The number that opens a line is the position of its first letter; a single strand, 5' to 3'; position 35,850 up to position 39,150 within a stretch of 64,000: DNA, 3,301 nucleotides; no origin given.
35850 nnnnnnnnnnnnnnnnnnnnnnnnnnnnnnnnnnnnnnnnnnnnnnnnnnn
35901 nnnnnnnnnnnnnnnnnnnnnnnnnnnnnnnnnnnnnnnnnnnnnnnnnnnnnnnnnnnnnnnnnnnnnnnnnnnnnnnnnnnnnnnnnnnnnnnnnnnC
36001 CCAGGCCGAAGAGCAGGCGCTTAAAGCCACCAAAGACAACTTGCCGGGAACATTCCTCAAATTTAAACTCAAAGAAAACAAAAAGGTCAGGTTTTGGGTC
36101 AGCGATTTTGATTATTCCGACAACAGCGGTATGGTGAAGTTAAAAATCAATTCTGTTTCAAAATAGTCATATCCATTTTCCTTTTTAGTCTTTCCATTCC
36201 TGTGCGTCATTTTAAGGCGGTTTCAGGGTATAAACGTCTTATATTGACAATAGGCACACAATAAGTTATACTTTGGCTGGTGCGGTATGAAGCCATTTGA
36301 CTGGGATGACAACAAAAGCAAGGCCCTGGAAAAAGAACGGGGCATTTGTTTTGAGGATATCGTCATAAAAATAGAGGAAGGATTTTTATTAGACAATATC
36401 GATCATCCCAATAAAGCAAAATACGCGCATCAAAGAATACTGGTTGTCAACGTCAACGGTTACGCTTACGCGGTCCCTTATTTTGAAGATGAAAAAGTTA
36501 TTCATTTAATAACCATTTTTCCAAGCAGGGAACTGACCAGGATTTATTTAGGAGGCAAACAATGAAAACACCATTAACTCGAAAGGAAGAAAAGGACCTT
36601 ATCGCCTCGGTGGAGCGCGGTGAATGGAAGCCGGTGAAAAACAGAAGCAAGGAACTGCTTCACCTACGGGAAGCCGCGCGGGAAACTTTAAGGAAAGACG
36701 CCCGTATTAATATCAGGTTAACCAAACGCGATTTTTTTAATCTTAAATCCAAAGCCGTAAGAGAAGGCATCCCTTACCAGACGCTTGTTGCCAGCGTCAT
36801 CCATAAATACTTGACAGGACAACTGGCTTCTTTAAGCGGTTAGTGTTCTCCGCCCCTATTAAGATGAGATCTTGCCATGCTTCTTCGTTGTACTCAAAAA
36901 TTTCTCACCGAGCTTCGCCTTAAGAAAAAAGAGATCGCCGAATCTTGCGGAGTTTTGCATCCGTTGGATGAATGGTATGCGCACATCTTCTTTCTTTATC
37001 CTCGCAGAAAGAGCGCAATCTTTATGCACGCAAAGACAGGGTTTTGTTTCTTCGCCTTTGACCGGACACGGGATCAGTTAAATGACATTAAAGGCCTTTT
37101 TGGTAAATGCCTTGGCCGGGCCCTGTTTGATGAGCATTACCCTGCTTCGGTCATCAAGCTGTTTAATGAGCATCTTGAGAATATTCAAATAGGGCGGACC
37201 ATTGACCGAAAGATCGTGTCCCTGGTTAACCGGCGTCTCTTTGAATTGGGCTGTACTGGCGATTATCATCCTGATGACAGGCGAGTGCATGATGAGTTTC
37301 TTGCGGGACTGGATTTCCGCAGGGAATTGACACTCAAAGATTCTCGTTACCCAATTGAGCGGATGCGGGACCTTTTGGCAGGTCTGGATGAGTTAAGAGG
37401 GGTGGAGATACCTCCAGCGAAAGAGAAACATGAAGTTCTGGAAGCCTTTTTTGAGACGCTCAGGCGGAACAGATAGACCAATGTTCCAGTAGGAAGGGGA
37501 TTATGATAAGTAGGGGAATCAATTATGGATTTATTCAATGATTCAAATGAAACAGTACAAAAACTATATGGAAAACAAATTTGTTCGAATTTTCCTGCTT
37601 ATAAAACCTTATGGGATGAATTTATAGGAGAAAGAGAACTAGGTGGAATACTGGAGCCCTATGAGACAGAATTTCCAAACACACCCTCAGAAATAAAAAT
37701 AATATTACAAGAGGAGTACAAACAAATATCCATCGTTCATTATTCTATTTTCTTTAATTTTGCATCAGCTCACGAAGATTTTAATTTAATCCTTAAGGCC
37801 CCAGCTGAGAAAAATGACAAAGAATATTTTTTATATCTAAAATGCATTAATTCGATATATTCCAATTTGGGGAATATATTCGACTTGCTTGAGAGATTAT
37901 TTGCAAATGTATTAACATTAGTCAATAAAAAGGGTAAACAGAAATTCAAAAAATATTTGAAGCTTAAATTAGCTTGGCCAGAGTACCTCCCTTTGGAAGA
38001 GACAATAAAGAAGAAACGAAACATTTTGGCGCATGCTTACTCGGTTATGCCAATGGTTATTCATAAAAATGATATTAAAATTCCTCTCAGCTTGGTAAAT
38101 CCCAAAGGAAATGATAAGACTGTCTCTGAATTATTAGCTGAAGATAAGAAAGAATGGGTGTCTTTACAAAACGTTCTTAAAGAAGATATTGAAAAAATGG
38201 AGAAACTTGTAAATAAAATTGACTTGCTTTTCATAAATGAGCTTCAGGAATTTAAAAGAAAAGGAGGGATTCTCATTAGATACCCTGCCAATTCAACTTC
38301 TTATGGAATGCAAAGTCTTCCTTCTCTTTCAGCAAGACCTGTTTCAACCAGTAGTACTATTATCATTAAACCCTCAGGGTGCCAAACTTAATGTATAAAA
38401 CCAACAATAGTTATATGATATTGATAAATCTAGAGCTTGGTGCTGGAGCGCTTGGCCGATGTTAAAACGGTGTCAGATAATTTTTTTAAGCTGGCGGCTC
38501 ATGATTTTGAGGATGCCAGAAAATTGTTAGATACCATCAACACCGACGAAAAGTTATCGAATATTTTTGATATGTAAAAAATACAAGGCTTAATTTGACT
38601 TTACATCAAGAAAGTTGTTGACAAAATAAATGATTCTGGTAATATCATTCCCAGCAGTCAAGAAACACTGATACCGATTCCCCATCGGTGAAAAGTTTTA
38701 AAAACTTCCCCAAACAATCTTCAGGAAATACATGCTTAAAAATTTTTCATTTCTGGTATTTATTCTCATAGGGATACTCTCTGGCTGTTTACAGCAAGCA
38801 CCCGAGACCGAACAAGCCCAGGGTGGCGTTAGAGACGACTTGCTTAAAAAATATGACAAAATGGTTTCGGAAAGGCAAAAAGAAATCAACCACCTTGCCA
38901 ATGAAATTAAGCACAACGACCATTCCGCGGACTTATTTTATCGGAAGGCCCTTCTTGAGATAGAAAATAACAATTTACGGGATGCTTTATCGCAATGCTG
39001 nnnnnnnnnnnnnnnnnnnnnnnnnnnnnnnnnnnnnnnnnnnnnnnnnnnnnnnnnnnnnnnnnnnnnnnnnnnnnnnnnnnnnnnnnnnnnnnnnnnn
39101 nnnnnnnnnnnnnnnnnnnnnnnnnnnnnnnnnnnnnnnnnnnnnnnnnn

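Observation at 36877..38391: Candidate novel two-gene defence/toxin module in the ICE cargo next to brnTA: unknown 199-aa protein + AT-rich HEPN-motif protein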

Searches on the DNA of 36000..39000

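Call 95: search_rna_families(source=window, start=36000, end=39000, threshold=evalue, max_evalue=1)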
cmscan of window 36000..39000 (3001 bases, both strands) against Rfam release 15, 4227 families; matches with E-value up to 1: 1.
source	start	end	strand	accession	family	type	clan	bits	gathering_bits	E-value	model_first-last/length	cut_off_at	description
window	38684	38742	+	RF02098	DGCR5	Gene; lncRNA;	-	22.1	50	0.56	1-49/49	no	DiGeorge syndrome critical region gene 5 conserved region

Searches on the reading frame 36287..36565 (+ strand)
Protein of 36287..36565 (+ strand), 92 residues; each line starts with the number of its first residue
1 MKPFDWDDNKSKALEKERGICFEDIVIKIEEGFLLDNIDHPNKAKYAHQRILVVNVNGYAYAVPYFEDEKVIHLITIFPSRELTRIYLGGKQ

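Call 3: search_protein_families(library=pfam, proteins=[window:36287-36565:+], max_evalue=1)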
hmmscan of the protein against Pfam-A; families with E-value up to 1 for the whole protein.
window:36287-36565:+ (92 aa): 1 family
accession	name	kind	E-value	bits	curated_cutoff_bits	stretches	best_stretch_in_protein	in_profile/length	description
PF04365.19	BrnT_toxin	-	9.7e-05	23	34.5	1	6-77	1-70/77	Ribonuclease toxin, BrnT, of type II toxin-antitoxin system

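Call 4: search_protein_families(library=padloc, proteins=[window:36287-36565:+], max_evalue=1)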
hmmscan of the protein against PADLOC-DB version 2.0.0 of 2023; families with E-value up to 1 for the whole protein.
window:36287-36565:+ (92 aa): 0 families

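Call 5: search_protein_families(library=ncbifam, proteins=[window:36287-36565:+], max_evalue=1)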
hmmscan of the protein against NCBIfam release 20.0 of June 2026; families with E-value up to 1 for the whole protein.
window:36287-36565:+ (92 aa): 0 families

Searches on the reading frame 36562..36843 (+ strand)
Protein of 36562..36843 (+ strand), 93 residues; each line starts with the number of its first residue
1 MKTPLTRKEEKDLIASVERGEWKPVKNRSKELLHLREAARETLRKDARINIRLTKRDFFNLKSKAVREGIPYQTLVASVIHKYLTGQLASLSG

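Call 3: search_protein_families(library=pfam, proteins=[window:36562-36843:+], max_evalue=1)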
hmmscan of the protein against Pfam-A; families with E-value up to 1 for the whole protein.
window:36562-36843:+ (93 aa): 2 families
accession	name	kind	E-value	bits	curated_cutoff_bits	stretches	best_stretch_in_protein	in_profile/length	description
PF12441.14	CopG_antitoxin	-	0.00026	22.1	28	1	31-81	23-77/79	CopG antitoxin of type II toxin-antitoxin system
PF21983.2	NikA-like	-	0.01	16.4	27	1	44-76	2-34/72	Mobilization protein NikA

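Call 4: search_protein_families(library=padloc, proteins=[window:36562-36843:+], max_evalue=1)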
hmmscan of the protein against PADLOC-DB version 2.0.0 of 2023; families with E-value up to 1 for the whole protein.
window:36562-36843:+ (93 aa): 0 families

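Call 5: search_protein_families(library=ncbifam, proteins=[window:36562-36843:+], max_evalue=1)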
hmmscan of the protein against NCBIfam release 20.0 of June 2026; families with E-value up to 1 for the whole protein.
window:36562-36843:+ (93 aa): 1 family
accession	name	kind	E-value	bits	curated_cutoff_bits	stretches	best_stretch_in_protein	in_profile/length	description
NF047399.1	BrnA_antitoxin_add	equivalog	0.013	15.7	60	1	36-82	23-68/70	type II toxin-antitoxin system BrnA family antitoxin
